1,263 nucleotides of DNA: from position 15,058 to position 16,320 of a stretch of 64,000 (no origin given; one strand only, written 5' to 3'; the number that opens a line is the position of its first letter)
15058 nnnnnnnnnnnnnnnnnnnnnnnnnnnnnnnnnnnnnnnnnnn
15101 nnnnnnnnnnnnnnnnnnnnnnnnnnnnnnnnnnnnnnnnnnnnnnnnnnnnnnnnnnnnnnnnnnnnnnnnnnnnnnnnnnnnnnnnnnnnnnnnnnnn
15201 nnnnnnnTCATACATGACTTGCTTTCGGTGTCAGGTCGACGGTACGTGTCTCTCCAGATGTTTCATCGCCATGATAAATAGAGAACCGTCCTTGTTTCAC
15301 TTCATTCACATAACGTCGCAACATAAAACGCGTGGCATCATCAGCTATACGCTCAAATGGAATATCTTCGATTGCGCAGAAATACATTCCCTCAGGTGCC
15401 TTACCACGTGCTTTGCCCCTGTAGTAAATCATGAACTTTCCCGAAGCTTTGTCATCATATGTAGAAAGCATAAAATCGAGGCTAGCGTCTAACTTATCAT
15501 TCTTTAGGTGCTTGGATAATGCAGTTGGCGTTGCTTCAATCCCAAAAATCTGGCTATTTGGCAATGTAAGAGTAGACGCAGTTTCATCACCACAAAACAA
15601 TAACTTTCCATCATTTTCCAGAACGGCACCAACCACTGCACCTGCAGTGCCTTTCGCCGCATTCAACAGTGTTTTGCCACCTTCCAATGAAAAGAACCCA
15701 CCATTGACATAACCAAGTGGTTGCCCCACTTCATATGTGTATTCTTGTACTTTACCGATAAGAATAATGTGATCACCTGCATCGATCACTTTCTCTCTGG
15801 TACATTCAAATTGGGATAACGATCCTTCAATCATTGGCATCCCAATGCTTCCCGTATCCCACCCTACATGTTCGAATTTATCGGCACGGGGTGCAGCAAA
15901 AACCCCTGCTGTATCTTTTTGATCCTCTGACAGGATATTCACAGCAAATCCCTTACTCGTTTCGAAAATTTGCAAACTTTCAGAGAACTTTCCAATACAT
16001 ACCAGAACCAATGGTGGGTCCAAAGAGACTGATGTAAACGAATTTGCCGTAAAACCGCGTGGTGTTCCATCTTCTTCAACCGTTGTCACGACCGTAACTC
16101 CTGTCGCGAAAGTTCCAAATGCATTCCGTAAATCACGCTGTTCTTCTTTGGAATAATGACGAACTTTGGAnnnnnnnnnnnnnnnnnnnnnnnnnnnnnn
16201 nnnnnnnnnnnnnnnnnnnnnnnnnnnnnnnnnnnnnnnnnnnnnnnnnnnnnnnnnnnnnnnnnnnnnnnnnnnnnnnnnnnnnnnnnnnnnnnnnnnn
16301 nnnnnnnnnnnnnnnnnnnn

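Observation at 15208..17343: Family III CoA-transferase fused to a flavin reductase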

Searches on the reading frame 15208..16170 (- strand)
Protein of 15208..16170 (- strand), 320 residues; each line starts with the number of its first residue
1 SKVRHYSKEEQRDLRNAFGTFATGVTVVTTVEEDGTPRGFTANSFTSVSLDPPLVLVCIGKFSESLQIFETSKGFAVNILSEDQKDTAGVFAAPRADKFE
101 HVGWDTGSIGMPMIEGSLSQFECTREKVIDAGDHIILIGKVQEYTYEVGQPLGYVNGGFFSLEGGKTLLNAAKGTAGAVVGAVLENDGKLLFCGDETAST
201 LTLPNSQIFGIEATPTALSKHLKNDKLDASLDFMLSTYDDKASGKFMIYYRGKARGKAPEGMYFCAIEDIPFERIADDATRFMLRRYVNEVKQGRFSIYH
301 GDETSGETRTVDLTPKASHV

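Call 9: search_solved_structures(query=window:15208-16170:-, max_evalue=0.01, show_alignments=2)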
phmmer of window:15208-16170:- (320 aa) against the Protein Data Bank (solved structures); distinct sequences matched with E-value up to 0.01: 25.
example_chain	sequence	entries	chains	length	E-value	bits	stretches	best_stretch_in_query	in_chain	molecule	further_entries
3rh7_A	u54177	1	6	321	3.7e-64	220.2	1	11-309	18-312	Hypothetical oxidoreductase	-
3nfw_A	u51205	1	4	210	5e-33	118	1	10-164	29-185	Flavin reductase-like, FMN-binding protein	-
5zc2_B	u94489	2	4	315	2.1e-30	109.4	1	14-186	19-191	p-hydroxyphenylacetate 3-hydroxylase, reductase component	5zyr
1rz0_A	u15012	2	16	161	1.1e-27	100.4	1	11-163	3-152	phenol 2-hydroxylase component B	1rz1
4r82_A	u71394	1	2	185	4.8e-27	98.3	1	10-145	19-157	Oxidoreductase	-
4hx6_A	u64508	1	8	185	5.3e-27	98.2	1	10-145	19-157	Oxidoreductase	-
5cho_A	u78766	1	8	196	1.5e-25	93.4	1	10-159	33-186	Flavin reductase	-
9fd4_A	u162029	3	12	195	4e-25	92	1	10-156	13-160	Flavin reductase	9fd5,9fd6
4l82_A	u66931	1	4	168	4.2e-25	91.9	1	13-146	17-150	RifeA.00250.a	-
8ct0_A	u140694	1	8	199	2.4e-24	89.5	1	17-143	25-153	Flavin reductase (NADH)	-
4xhy_A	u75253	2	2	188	3.4e-24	89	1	5-162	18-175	Flavin reductase domain protein, FMN-binding protein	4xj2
4f07_A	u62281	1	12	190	1.5e-18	70.4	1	12-143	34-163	Styrene monooxygenase component 2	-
4ywn_A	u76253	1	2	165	1.6e-18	70.4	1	7-160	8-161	NADH-fmn oxidoreductase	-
2r0x_A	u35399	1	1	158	2.5e-18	69.7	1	13-143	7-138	Possible flavin reductase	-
3cb0_A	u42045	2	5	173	5.6e-17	65.3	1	7-163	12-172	4-HYDROXYPHENYLACETATE 3-MONOOXYGENASE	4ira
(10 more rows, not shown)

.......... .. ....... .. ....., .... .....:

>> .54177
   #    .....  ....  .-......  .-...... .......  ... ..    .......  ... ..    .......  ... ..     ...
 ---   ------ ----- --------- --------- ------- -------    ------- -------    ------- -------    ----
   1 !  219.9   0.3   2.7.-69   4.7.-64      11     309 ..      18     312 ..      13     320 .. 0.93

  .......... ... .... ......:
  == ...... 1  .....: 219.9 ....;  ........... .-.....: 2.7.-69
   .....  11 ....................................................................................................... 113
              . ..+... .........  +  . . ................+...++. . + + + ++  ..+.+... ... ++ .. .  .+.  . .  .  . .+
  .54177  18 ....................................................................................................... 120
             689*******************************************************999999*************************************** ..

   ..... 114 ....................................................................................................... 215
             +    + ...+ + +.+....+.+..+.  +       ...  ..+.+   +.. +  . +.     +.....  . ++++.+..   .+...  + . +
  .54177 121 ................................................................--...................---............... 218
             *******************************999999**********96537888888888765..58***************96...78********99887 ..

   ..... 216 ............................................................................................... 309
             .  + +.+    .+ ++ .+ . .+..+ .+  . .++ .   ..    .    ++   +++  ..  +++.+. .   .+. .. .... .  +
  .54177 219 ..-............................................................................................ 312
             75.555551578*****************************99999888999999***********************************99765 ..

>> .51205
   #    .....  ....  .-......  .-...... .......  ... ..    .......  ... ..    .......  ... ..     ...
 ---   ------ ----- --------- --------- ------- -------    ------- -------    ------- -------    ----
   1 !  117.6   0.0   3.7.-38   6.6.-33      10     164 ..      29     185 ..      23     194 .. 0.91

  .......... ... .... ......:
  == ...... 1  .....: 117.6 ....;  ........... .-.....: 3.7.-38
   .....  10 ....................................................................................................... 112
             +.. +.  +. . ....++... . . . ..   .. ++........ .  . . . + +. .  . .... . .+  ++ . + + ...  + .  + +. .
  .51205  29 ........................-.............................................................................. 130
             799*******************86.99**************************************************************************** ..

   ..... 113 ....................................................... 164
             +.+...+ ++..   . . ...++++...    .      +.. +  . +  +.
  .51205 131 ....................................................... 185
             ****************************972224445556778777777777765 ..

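Call 22: search_dna_similar(query=window:15208-16170:-, collection=plasmids, mode=protein, max_rows=25)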
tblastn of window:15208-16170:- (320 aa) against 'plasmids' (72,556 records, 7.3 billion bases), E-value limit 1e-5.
Records with a match: 1073; places in all: 1586; records where one place covers at least 80% of the query: 322.
Best place of each record, by identity: <60% 1073.
By first word of the organism name: Rhizobium 263; Streptomyces 135; Sinorhizobium 109; Rhodococcus 48; Agrobacterium 42; Pantoea 34; Acinetobacter 34; Burkholderia 21; Sphingobium 21; Ensifer 20; and 102 more.
By predicted mobility (MOB-suite, as given by PLSDB): non-mobilizable 633; conjugative 294; mobilizable 146.
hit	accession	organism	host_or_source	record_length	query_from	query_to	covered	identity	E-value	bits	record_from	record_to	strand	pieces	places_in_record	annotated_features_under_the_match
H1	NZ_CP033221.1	Parasedimentitalea marina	Cell culture,deep seawater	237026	3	319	99%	43.5%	1e-68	239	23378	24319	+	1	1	CoA transferase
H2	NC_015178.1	Acidiphilium multivorum AIU301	-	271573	10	312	95%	43.8%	1e-61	219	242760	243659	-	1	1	flavin reductase family protein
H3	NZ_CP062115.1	Aminobacter sp. SR38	bacterial pure culture,soil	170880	7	311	95%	42.0%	8e-62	219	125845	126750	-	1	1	flavin reductase family protein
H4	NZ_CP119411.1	Pararhizobium gei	cell culture,Geum aleppicum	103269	10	312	95%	42.0%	1e-52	192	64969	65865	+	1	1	flavin reductase family protein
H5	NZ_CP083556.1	Leisingera sp. S132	-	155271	7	311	95%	41.6%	1e-54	198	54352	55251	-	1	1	flavin reductase | alpha/beta hydrolase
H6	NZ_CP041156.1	Leisingera aquaemixtae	cell culture,Biocathode MCL, marine ...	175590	10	318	97%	40.8%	5e-54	197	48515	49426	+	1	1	flavin reductase | LLM class flavin-dependent oxidoreductase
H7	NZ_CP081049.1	Leisingera aquaemixtae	-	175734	10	311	94%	41.7%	4e-55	200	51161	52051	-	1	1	flavin reductase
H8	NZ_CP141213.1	Sinorhizobium meliloti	alfalfa,Isolate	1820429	7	311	95%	41.0%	2e-49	183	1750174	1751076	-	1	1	none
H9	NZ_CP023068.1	Sinorhizobium sojae CCBAU 05684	G.max,nodule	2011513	10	311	94%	41.4%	3e-48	180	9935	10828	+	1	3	record has no annotation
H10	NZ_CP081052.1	Leisingera aquaemixtae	-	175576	10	311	94%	41.4%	9e-55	199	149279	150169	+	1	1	flavin reductase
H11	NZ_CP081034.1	Leisingera aquaemixtae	-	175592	10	311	94%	41.4%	6e-54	196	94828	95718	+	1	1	flavin reductase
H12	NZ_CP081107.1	Ruegeria sp. B32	-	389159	2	309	96%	40.6%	3e-48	180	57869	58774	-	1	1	flavin reductase family protein | alpha/beta fold hydrolase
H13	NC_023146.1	Leisingera methylohalidivorans DSM 14336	Seawater collected from a tide pool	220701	7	311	95%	40.3%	2e-52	192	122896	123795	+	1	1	flavin reductase | alpha/beta fold hydrolase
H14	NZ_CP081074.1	Leisingera caerulea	-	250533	12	311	94%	41.0%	1e-53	196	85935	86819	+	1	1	flavin reductase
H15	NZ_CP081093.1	Leisingera caerulea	-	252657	12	311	94%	41.0%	1e-53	195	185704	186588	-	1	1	flavin reductase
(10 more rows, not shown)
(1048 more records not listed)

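Call 24: get_annotated_region(hit=H1, flank=14000)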
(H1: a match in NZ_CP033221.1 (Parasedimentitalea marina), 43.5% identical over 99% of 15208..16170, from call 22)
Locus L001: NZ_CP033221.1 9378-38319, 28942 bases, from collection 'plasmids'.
description: Parasedimentitalea marina strain W43 plasmid pW43B, complete sequence
organism: Parasedimentitalea marina (NCBI taxid 2483033)
taxonomy: Bacteria; Pseudomonadota; Alphaproteobacteria; Rhodobacterales; Paracoccaceae; Parasedimentitalea; Parasedimentitalea marina
host: -; source: Cell culture,deep seawater; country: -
typing (MOB-suite, as given by PLSDB): non-mobilizable
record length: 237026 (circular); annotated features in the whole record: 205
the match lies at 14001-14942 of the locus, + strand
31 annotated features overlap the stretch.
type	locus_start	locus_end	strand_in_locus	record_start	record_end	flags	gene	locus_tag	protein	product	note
CDS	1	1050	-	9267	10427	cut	-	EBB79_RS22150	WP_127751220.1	acyl-CoA dehydrogenase family protein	-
CDS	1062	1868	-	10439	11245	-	-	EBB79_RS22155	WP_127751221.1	ABC transporter permease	GO:0055085 - transmembrane transport [Evidence IEA]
CDS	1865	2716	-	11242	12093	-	-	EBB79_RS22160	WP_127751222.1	ABC transporter permease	GO:0055085 - transmembrane transport [Evidence IEA]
CDS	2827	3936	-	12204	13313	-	-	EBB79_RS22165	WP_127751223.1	extracellular solute-binding protein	-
CDS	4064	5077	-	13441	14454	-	-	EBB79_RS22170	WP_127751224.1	ABC transporter ATP-binding protein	-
CDS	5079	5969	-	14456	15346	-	-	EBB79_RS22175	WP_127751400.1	3-keto-5-aminohexanoate cleavage protein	-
CDS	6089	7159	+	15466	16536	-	-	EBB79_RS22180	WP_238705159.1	GlxA family transcriptional regulator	-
CDS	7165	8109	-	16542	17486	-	-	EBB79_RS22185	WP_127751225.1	3-hydroxyacyl-CoA dehydrogenase NAD-binding domain-containing protein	GO:0006631 - fatty acid metabolic process [Evidence IEA]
CDS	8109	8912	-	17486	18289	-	-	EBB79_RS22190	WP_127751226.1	carnitinyl-CoA dehydratase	-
CDS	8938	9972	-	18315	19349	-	-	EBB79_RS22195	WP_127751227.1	LLM class flavin-dependent oxidoreductase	-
CDS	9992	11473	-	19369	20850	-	-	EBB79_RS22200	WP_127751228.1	aldehyde dehydrogenase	-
CDS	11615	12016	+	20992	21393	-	-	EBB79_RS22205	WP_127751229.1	RidA family protein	-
CDS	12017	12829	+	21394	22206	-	-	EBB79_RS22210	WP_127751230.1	alpha/beta hydrolase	-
CDS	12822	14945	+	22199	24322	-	-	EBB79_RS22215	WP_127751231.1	CoA transferase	-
CDS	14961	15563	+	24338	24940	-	-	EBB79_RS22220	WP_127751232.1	amino acid synthesis family protein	-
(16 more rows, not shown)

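Call 25: get_annotated_region(hit=H6, flank=9000)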
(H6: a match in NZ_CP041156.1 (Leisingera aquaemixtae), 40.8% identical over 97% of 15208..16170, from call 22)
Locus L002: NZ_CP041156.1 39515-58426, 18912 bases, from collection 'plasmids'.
description: Leisingera aquaemixtae strain R2C4 plasmid unnamed1, complete sequence
organism: Leisingera aquaemixtae (NCBI taxid 1396826)
taxonomy: Bacteria; Pseudomonadota; Alphaproteobacteria; Rhodobacterales; Roseobacteraceae; Leisingera; Leisingera aquaemixtae
host: -; source: cell culture,Biocathode MCL, marine biofilm; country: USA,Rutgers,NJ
typing (MOB-suite, as given by PLSDB): non-mobilizable
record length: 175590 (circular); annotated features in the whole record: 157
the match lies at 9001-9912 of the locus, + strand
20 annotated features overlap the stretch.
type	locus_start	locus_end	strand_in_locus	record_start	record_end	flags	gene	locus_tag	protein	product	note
CDS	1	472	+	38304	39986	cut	hutU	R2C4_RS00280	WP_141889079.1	urocanate hydratase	GO:0006548 - histidine catabolic process [Evidence IEA]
CDS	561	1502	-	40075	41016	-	-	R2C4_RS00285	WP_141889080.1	glycerophosphodiester phosphodiesterase family protein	GO:0006629 - lipid metabolic process [Evidence IEA]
CDS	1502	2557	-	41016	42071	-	-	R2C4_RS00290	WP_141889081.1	sn-glycerol-3-phosphate import ATP-binding protein UgpC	-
CDS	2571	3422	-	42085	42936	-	ugpE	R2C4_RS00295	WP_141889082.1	sn-glycerol-3-phosphate ABC transporter permease UgpE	GO:0015794 - glycerol-3-phosphate transmembrane transport [Evidence IEA]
CDS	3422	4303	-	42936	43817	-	ugpA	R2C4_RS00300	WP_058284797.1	sn-glycerol-3-phosphate ABC transporter permease UgpA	-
CDS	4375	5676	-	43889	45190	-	ugpB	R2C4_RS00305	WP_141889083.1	sn-glycerol-3-phosphate ABC transporter substrate-binding protein UgpB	GO:0055085 - transmembrane transport [Evidence IEA]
CDS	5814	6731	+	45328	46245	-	-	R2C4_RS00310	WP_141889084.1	LysR substrate-binding domain-containing protein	-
CDS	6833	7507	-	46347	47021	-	-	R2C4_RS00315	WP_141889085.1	GntR family transcriptional regulator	-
CDS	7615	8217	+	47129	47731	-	-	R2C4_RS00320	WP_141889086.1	amino acid synthesis family protein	-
CDS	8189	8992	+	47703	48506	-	-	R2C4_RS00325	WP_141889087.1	alpha/beta hydrolase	-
CDS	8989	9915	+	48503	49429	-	-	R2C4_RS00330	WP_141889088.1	flavin reductase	-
CDS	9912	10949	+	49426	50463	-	-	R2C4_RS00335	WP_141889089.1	LLM class flavin-dependent oxidoreductase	-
CDS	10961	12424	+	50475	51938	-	-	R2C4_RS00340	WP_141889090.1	aldehyde dehydrogenase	-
CDS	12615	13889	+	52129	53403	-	-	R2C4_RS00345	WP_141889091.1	NAD(P)/FAD-dependent oxidoreductase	-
CDS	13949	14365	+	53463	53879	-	-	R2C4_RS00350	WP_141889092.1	RidA family protein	-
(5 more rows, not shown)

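Call 26: get_annotated_region(hit=H2, flank=9000)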
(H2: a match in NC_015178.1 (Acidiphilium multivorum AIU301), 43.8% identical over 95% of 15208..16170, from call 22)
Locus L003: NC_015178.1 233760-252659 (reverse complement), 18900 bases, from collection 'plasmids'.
description: Acidiphilium multivorum AIU301 plasmid pACMV1, complete sequence
organism: Acidiphilium multivorum AIU301 (NCBI taxid 926570)
taxonomy: Bacteria; Pseudomonadota; Alphaproteobacteria; Rhodospirillales; Acetobacteraceae; Acidiphilium; Acidiphilium multivorum; Acidiphilium multivorum AIU301
host: -; source: -; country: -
typing (MOB-suite, as given by PLSDB): conjugative; replicon rep_cluster_748; relaxase MOBF; mating-pair formation MPF_T
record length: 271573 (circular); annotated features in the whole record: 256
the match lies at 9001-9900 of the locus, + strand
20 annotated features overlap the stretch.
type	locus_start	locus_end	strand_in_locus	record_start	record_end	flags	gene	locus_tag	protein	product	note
CDS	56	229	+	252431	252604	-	-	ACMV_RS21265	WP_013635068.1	hypothetical protein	-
CDS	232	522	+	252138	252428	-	-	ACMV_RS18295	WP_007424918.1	type II toxin-antitoxin system RelE/ParE family toxin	GO:0030541 - plasmid partitioning [Evidence IEA]; GO:0051290 - protein heterotetramerization [Evidence IEA]; GO:0009432 ...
CDS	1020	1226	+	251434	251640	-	-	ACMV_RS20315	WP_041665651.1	DUF2158 domain-containing protein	-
CDS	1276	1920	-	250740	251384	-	-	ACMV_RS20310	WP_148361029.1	hypothetical protein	-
CDS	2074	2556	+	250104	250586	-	-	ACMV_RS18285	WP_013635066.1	GNAT family N-acetyltransferase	-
CDS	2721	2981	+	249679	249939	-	-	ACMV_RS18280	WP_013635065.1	DUF4158 domain-containing protein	-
CDS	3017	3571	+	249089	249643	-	-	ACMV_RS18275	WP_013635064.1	hypothetical protein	-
CDS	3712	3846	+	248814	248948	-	-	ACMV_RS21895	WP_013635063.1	hypothetical protein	-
CDS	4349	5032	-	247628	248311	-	-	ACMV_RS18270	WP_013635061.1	IS6 family transposase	-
CDS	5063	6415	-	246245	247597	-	-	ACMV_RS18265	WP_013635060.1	IS5 family transposase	-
CDS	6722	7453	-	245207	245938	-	-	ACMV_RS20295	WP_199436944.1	GntR family transcriptional regulator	-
CDS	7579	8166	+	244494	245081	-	-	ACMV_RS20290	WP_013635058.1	amino acid synthesis family protein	-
CDS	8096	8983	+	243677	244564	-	-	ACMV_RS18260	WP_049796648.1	alpha/beta fold hydrolase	-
CDS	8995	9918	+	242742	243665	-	-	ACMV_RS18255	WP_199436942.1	flavin reductase family protein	-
CDS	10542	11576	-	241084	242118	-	-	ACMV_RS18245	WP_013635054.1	IS110 family transposase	-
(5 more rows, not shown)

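Call 51: get_annotated_region(hit=H8, flank=16000)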
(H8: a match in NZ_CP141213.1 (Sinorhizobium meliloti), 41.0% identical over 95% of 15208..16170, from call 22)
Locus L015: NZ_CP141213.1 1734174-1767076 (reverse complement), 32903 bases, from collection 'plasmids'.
description: Sinorhizobium meliloti strain LMB1 plasmid pA, complete sequence
organism: Sinorhizobium meliloti (NCBI taxid 382)
taxonomy: Bacteria; Pseudomonadota; Alphaproteobacteria; Hyphomicrobiales; Rhizobiaceae; Sinorhizobium; Sinorhizobium meliloti
host: -; source: alfalfa,Isolate; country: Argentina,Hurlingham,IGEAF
typing (MOB-suite, as given by PLSDB): conjugative; relaxase MOBQ; mating-pair formation MPF_T
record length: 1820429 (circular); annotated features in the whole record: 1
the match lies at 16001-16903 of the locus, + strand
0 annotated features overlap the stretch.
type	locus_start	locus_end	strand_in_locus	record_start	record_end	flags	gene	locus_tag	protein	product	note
